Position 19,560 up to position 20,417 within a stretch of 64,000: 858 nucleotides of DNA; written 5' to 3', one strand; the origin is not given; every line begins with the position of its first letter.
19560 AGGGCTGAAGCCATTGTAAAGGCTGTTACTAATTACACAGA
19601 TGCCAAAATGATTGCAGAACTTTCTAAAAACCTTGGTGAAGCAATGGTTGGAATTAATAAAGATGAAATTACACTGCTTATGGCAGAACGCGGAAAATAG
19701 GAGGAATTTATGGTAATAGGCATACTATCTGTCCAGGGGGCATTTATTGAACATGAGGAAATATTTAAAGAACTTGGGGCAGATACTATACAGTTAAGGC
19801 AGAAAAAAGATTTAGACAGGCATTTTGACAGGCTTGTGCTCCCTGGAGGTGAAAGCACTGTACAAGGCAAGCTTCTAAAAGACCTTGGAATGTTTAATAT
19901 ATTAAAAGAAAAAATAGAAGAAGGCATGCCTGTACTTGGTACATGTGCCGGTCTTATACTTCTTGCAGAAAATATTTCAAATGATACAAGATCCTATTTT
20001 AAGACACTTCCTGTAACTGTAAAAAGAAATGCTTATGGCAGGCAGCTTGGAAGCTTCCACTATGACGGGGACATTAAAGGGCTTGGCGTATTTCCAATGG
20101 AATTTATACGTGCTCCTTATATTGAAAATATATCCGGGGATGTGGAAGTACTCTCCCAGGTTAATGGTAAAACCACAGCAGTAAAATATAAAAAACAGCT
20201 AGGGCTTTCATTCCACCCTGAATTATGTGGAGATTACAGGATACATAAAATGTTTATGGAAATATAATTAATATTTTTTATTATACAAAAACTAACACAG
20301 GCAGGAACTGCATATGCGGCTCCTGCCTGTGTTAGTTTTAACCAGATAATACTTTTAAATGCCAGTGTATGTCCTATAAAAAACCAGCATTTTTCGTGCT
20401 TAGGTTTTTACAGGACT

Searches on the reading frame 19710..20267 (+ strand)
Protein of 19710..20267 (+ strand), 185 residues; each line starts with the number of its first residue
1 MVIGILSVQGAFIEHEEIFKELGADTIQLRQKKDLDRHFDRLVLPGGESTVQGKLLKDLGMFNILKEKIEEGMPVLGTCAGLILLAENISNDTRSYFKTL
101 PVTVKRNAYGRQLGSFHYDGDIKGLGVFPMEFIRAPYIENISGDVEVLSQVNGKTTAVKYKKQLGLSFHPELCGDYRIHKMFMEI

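Call 16: find_encoding_contigs(protein=window:19710-20267:+, flank=6000, max_places=10)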
Protein window:19710-20267:+ (185 aa): 20 contigs read that carry it; 5 places shown.
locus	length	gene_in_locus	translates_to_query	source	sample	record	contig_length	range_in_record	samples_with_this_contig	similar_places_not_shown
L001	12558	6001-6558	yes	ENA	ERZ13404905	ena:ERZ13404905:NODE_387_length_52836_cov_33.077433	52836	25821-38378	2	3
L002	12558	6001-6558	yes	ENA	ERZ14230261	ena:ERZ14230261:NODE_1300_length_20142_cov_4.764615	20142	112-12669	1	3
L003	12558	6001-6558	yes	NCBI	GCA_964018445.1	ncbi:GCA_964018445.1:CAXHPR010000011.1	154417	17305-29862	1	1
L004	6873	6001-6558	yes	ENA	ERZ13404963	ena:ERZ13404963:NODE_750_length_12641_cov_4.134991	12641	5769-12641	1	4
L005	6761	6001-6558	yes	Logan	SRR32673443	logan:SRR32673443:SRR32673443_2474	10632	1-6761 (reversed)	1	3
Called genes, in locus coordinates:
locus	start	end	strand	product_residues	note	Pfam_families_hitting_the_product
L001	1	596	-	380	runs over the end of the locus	PF01476:LysM, PF00704:Glyco_hydro_18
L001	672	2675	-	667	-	PF03190:Thioredox_DsbH, PF13899:Thioredoxin_7, PF07944:Beta-AFase-like_GH127_cat (weak)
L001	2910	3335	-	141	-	-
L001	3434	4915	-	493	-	PF00392:GntR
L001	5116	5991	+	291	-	PF01680:SOR_SNZ, PF05690:ThiG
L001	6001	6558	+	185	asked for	PF01174:SNO, PF07685:GATase_3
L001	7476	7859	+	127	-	PF03965:Penicillinase_R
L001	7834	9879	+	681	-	PF05569:Peptidase_M56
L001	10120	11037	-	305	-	PF00890:FAD_binding_2 (weak), PF01266:DAO (faint), PF01946:Thi4 (faint), PF03486:HI0933_like (faint), PF07992:Pyr_redox_2, PF12831:FAD_oxidored (weak), PF13738:Pyr_redox_3, PF00070:Pyr_redox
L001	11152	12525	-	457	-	PF00768:Peptidase_S11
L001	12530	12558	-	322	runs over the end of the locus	PF01207:Dus, PF01180:DHO_dh (faint)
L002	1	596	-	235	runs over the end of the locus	?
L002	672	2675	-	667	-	PF03190:Thioredox_DsbH, PF13899:Thioredoxin_7, PF07944:Beta-AFase-like_GH127_cat (weak)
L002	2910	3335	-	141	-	-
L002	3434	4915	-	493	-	PF00392:GntR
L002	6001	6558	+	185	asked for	PF01174:SNO, PF07685:GATase_3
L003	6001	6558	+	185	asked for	PF01174:SNO, PF07685:GATase_3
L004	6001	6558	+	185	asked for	PF01174:SNO, PF07685:GATase_3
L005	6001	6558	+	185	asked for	PF01174:SNO, PF07685:GATase_3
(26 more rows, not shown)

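Call 45: search_protein_families(library=pfam, proteins=[window:19710-20267:+], max_evalue=0.01)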
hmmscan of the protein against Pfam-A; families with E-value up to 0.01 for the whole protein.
window:19710-20267:+ (185 aa): 5 families
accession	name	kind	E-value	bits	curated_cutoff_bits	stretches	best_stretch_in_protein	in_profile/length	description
PF01174.25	SNO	-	3.5e-50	170.9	27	1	5-184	1-184/188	SNO glutamine amidotransferase family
PF07685.20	GATase_3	-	3.4e-11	43.5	27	1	29-94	30-97/196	CobB/CobQ-like glutamine amidotransferase domain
PF03575.23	Peptidase_S51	-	7.6e-05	22.9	23.9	1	16-93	53-137/206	Peptidase family S51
PF01965.30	DJ-1_PfpI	-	0.00024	21.4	26.6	1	37-88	60-110/165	DJ-1/PfpI family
PF00117.34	GATase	-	0.00046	20.4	22.8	1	32-172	30-173/190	Glutamine amidotransferase class-I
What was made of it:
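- On Integron attC: The flanking genes are housekeeping genes (calls 16, 45).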

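Call 48: find_homologous_proteins(query=window:19710-20267:+, max_evalue=1e-40)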
Query window:19710-20267:+ (185 aa): 7763 proteins with E <= 1e-40 among 8000 candidates; the best 120 are listed.
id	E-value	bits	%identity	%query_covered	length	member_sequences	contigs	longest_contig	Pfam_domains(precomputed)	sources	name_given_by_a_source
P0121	4.2e-118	410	100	100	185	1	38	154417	PF07685.21,PF01174.26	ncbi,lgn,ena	-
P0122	1.1e-117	408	99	100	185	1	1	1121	PF07685.21,PF01174.26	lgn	-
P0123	1.1e-117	408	99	100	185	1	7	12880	PF07685.21,PF01174.26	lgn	-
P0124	2.8e-117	407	99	100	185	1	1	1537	PF07685.21,PF01174.26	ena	-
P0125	2.8e-117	407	99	100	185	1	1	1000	PF07685.21,PF01174.26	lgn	-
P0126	8.0e-114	396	95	100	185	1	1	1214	PF07685.21,PF01174.26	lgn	-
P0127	8.8e-113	392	95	100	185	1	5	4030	PF07685.21,PF01174.26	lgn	-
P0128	1.3e-112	392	94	100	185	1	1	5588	PF07685.21,PF01174.26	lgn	-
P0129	1.8e-111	388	93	100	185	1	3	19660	PF07685.21,PF01174.26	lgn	-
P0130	1.2e-106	372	89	100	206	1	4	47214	PF00117.35,PF07685.21,PF01174.26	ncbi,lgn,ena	-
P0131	1.2e-106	372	89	100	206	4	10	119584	PF00117.35,PF07685.21,PF01174.26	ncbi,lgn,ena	-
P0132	1.2e-105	369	89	100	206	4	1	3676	PF00117.35,PF07685.21,PF01174.26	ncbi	-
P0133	1.9e-105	368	86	100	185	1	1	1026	PF07685.21,PF01174.26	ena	-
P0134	1.8e-104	365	87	99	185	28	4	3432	PF07685.21,PF01174.26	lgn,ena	-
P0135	2.2e-104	365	88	100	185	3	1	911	PF00117.35,PF07685.21,PF01174.26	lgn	-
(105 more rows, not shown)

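Call 49: find_encoding_contigs(protein=P0129, flank=10000, max_places=3)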
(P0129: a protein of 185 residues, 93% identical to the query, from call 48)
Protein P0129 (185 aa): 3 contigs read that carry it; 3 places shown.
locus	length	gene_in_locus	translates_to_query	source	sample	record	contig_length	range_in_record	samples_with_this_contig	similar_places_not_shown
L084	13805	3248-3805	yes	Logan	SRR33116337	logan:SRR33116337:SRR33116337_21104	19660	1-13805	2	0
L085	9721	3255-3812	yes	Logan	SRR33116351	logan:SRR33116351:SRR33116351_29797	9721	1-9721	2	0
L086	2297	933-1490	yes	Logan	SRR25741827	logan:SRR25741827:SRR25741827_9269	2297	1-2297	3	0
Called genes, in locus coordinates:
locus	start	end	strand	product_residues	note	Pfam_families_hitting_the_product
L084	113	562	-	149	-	PF09820:AAA-ATPase_like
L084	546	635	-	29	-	-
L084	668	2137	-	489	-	PF00392:GntR, PF00155:Aminotran_1_2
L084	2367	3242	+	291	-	PF01680:SOR_SNZ, PF05690:ThiG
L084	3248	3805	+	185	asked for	PF01174:SNO, PF07685:GATase_3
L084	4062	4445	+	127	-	PF03965:Penicillinase_R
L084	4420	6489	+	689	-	PF05569:Peptidase_M56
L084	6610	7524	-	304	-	PF00890:FAD_binding_2 (weak), PF01134:GIDA (faint), PF01266:DAO (faint), PF03486:HI0933_like (faint), PF07992:Pyr_redox_2, PF12831:FAD_oxidored (weak), PF13738:Pyr_redox_3, PF00070:Pyr_redox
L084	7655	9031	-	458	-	PF00768:Peptidase_S11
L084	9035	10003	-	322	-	PF01207:Dus, PF01180:DHO_dh (faint), PF00977:His_biosynth (weak)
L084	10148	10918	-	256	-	PF03309:Pan_kinase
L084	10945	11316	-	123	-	PF19642:DUF6145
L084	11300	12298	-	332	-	PF08279:HTH_11, PF03099:BPL_LplA_LipB, PF02237:BPL_C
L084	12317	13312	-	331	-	PF02729:OTCace_N, PF00185:OTCace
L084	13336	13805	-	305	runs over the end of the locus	PF01145:Band_7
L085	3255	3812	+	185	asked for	PF01174:SNO, PF07685:GATase_3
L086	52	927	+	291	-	PF01680:SOR_SNZ, PF05690:ThiG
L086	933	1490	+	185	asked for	PF01174:SNO, PF07685:GATase_3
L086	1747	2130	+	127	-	PF03965:Penicillinase_R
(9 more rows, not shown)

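Call 50: find_encoding_contigs(protein=P0131, flank=10000, max_places=2)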
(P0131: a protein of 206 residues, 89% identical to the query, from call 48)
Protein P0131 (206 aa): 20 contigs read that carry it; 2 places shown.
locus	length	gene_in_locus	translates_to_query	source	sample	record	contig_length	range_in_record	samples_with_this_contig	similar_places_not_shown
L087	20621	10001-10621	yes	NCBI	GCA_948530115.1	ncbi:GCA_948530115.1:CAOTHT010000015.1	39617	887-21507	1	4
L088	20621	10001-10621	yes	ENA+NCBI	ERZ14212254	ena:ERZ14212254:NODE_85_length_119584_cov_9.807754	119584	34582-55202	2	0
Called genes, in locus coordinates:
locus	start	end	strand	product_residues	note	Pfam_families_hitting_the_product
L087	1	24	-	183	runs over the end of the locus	-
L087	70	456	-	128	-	PF01757:Acyl_transf_3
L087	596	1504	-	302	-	PF01757:Acyl_transf_3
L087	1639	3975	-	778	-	PF08481:GBS_Bsp-like (faint), PF03734:YkuD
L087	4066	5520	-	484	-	PF07745:Glyco_hydro_53, PF00150:Cellulase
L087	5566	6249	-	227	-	PF04298:Zn_peptidase_2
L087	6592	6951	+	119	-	PF12844:HTH_19 (weak), PF13560:HTH_31 (weak), PF01381:HTH_3, PF13443:HTH_26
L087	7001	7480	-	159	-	PF01741:MscL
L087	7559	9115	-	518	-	PF00392:GntR, PF00155:Aminotran_1_2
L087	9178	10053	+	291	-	PF01680:SOR_SNZ, PF05690:ThiG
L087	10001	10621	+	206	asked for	PF01174:SNO, PF00117:GATase (weak), PF07685:GATase_3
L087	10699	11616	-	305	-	PF00890:FAD_binding_2 (weak), PF01266:DAO (faint), PF01946:Thi4 (faint), PF03486:HI0933_like (faint), PF07992:Pyr_redox_2, PF12831:FAD_oxidored (faint), PF13738:Pyr_redox_3, PF00070:Pyr_redox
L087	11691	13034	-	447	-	PF02113:Peptidase_S13 (weak), PF00768:Peptidase_S11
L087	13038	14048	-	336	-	PF01207:Dus, PF01180:DHO_dh (faint), PF00977:His_biosynth (weak)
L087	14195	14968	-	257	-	PF03309:Pan_kinase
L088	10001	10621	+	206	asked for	PF01174:SNO, PF00117:GATase (weak), PF07685:GATase_3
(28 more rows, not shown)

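Call 51: find_encoding_contigs(protein=P0123, flank=10000, max_places=3)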
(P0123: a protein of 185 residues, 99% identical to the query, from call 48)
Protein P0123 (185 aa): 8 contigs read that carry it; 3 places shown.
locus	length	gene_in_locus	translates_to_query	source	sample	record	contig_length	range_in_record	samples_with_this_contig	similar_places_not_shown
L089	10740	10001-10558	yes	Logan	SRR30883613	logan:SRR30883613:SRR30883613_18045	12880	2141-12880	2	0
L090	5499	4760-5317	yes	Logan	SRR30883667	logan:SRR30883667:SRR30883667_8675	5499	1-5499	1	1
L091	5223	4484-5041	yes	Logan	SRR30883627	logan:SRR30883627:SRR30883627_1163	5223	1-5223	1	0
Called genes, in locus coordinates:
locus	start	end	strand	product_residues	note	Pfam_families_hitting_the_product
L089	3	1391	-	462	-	PF02127:Peptidase_M18, PF05343:Peptidase_M42 (faint)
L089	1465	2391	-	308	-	PF07670:Gate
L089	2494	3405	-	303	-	PF01544:CorA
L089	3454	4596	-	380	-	PF01476:LysM, PF00704:Glyco_hydro_18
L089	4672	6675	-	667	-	PF03190:Thioredox_DsbH, PF13899:Thioredoxin_7, PF07944:Beta-AFase-like_GH127_cat (faint)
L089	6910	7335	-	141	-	-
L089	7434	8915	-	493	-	PF00392:GntR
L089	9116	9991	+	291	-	PF01680:SOR_SNZ, PF05690:ThiG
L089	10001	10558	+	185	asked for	PF01174:SNO, PF07685:GATase_3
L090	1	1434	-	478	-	?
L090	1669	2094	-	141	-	-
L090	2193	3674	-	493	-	PF00392:GntR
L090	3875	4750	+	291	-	PF01680:SOR_SNZ, PF05690:ThiG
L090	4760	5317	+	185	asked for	PF01174:SNO, PF07685:GATase_3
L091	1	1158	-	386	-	?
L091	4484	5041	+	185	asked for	PF01174:SNO, PF07685:GATase_3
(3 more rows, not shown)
